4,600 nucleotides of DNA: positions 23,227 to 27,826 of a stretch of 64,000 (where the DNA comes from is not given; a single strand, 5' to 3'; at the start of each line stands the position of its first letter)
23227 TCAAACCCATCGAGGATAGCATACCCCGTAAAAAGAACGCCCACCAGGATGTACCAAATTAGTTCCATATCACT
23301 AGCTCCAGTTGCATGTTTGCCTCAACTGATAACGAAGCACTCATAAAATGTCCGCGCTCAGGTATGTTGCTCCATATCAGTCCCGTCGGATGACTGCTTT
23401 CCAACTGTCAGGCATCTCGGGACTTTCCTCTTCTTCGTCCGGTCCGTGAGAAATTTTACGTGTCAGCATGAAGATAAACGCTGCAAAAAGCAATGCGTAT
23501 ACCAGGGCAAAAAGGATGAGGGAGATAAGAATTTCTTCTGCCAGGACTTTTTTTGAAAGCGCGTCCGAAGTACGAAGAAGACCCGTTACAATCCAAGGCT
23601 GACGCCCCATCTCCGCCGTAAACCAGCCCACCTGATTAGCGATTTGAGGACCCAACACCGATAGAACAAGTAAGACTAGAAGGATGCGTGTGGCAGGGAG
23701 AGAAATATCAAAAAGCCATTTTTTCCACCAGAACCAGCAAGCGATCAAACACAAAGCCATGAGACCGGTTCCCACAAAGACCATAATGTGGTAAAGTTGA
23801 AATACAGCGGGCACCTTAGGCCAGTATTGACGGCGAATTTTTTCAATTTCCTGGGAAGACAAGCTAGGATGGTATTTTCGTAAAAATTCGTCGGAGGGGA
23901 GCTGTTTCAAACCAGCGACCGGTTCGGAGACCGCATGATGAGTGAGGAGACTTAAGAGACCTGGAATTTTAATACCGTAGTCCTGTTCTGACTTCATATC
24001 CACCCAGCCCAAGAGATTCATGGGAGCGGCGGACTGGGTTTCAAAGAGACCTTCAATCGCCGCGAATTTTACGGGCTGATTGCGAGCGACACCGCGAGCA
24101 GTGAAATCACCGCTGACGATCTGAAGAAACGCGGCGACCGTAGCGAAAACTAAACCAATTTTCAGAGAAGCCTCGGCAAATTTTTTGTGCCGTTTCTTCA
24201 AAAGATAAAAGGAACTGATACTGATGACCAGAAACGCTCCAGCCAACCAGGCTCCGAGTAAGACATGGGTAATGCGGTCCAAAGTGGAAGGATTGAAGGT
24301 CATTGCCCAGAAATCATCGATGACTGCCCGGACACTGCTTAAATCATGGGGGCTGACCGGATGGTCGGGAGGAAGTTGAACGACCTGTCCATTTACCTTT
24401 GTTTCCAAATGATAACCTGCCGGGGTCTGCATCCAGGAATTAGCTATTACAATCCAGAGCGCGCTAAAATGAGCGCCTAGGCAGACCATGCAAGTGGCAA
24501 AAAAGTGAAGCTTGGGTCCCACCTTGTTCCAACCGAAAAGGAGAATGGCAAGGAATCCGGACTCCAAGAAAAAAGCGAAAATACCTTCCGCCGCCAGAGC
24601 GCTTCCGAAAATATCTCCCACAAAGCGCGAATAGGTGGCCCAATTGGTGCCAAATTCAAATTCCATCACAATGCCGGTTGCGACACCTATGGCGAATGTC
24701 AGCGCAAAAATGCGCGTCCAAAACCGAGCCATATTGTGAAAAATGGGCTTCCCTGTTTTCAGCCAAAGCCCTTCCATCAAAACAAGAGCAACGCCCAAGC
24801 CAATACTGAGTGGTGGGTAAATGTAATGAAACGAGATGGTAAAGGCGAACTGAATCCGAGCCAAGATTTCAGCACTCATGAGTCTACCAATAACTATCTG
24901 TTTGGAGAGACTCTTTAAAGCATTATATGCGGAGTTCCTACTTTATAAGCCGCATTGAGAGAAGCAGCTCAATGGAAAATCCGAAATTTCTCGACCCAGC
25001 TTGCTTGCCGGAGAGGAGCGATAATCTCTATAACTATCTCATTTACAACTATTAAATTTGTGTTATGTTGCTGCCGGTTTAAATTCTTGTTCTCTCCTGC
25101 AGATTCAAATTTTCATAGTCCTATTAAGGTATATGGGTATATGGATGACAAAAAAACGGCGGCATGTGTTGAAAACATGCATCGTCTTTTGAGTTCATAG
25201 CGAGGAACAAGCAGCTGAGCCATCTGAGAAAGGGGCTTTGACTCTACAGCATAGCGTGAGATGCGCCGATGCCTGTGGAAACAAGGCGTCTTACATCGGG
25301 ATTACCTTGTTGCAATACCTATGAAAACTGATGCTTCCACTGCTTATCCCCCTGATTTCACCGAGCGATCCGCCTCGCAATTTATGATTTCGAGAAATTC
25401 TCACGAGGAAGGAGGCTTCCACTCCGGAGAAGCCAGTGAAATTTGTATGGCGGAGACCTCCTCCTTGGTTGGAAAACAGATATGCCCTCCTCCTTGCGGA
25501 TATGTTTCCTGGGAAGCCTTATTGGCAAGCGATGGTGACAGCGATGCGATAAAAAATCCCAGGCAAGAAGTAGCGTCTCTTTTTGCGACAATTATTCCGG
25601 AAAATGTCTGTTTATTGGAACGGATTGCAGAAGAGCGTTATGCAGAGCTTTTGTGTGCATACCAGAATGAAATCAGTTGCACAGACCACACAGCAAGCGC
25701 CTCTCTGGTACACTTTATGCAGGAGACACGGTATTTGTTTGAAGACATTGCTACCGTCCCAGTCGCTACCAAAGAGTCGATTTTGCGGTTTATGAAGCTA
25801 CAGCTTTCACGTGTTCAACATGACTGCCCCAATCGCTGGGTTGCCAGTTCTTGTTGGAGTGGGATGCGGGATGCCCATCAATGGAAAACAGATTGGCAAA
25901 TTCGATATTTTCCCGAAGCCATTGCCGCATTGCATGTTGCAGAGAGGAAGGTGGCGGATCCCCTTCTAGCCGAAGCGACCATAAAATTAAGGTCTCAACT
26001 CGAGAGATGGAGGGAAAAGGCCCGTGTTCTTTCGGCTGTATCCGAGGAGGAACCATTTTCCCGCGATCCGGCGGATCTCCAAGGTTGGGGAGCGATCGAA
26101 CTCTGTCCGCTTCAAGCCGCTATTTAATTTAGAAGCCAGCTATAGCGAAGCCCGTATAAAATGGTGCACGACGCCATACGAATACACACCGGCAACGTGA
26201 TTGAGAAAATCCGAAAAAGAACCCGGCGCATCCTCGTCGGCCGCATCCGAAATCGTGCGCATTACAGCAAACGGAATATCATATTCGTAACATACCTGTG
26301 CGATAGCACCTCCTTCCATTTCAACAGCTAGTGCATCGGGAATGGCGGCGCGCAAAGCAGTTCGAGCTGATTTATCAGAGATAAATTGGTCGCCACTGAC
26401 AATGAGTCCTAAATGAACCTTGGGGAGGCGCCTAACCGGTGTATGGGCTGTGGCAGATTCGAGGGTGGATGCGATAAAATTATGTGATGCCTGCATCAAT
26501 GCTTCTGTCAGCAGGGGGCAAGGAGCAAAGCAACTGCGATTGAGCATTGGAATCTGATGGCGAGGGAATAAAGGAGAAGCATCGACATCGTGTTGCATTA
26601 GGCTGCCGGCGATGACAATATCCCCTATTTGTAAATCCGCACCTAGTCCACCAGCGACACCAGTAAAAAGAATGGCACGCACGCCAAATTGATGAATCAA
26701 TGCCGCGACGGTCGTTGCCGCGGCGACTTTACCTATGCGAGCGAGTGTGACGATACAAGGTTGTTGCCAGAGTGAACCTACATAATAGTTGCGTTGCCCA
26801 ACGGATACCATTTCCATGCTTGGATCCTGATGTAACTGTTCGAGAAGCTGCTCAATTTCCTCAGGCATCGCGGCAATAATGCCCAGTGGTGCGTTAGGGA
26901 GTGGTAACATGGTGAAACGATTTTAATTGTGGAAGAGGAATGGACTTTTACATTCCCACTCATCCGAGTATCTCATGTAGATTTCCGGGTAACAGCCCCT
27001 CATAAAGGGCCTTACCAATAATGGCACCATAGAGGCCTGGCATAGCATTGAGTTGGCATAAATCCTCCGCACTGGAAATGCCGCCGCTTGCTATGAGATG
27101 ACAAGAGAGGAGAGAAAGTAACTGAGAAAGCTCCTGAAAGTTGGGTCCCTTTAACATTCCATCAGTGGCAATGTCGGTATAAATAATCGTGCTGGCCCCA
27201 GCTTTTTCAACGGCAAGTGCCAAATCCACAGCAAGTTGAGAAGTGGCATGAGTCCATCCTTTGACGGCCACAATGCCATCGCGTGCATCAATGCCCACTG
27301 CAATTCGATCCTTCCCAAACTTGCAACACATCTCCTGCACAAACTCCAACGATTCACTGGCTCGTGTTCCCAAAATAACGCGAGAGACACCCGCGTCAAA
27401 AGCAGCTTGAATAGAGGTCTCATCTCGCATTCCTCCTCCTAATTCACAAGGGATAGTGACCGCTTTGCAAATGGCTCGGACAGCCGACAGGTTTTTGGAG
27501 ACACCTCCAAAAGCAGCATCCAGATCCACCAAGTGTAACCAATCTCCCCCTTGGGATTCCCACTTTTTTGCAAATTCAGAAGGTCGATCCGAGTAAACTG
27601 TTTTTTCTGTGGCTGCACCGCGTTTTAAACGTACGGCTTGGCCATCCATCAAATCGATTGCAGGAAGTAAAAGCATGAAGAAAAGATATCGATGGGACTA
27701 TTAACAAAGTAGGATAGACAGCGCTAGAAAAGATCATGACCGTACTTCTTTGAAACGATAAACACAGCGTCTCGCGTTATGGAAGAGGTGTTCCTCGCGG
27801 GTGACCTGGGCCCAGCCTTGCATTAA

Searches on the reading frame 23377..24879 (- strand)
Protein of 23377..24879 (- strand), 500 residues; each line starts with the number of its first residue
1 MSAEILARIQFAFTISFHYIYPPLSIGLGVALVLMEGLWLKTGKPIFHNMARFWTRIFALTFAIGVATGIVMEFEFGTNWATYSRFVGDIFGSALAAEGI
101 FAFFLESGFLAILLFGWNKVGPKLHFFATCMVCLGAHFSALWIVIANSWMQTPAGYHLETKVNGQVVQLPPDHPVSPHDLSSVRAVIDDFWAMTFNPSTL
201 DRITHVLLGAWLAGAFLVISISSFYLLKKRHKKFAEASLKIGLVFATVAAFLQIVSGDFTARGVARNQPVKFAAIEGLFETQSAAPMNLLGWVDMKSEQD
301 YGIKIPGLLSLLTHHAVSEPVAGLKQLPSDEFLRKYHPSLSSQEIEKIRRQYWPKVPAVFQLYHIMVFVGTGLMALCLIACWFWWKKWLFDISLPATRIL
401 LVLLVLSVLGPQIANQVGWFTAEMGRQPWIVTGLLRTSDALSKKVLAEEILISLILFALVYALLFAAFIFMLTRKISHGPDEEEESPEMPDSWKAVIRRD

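Call 57: search_protein_families(library=pfam, proteins=[window:23377-24879:-], max_evalue=0.00001)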
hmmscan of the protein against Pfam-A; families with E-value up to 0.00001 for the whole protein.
window:23377-24879:- (500 aa): 1 family
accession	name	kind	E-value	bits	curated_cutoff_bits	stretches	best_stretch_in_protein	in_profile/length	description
PF01654.22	Cyt_bd_oxida_I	-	4.3e-160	533.3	26.2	1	6-480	1-418/418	Cytochrome bd terminal oxidase subunit I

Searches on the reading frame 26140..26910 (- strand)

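Call 57: search_protein_families(library=pfam, proteins=[window:26140-26910:-], max_evalue=0.00001)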
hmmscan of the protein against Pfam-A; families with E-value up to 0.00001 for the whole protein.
window:26140-26910:- (256 aa): 1 family
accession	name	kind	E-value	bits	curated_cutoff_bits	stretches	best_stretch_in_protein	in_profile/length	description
PF01048.26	PNP_UDP_1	-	2.1e-49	168.5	25.1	1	9-236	2-214/233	Phosphorylase superfamily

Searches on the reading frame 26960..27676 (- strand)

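Call 57: search_protein_families(library=pfam, proteins=[window:26960-27676:-], max_evalue=0.00001)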
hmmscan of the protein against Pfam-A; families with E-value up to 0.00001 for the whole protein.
window:26960-27676:- (238 aa): 1 family
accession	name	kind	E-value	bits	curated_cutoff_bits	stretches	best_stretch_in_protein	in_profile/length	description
PF00977.27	His_biosynth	-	2.9e-75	253.1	23.6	1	3-228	2-226/228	Histidine biosynthesis protein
